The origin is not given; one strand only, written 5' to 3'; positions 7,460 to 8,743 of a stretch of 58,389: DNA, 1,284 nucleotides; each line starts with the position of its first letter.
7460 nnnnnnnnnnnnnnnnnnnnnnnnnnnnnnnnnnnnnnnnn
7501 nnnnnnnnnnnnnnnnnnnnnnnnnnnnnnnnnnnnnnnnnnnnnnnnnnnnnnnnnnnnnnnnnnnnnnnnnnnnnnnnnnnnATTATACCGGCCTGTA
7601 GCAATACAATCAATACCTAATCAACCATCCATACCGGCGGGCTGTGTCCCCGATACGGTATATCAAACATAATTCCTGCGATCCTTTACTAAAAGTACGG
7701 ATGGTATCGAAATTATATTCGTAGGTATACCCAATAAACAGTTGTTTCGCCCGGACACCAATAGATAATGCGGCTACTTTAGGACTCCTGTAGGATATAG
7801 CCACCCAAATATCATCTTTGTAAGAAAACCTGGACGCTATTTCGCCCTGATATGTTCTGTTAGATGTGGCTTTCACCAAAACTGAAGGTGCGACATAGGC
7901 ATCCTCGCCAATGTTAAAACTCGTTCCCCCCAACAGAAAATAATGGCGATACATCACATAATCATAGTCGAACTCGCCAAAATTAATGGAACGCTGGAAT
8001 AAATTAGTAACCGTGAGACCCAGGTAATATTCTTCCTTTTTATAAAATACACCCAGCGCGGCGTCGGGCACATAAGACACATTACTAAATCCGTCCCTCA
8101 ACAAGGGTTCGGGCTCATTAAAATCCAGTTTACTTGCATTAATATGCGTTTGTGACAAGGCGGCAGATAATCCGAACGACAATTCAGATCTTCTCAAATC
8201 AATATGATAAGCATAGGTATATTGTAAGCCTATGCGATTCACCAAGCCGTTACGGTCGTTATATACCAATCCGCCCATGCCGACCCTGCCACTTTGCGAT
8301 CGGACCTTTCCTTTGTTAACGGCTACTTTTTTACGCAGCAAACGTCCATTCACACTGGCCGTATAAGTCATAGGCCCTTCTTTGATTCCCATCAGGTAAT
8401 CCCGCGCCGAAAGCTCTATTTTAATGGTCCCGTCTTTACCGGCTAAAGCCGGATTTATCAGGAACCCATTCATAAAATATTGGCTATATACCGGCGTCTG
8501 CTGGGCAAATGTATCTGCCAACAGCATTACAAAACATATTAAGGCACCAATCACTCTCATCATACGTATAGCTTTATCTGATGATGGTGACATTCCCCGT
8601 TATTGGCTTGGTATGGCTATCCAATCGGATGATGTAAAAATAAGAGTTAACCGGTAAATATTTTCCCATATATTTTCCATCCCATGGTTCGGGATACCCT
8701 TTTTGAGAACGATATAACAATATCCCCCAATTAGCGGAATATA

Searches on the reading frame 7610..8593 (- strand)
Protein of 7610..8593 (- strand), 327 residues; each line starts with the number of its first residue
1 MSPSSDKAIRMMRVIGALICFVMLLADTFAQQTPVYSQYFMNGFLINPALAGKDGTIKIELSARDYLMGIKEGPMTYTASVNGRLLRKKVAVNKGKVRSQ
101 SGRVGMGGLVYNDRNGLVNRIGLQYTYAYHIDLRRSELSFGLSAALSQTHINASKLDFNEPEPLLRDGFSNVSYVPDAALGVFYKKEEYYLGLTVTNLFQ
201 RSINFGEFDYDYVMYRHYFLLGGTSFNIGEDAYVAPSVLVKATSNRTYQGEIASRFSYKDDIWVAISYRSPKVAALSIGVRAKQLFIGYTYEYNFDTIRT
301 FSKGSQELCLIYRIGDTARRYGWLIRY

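Call 17: search_protein_families(library=pfam, proteins=[window:7610-8593:-], max_evalue=0.001)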
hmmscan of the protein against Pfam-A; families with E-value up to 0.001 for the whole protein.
window:7610-8593:- (327 aa): 2 families
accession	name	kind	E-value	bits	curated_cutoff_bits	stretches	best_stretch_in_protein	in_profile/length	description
PF11751.14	PorP_SprF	-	1.7e-58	198.8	22.3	1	29-312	2-273/273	Type IX secretion system membrane protein PorP/SprF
PF13729.12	TraF_2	-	0.00061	19.5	25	0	166-214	186-242/264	F plasmid transfer operon, TraF, protein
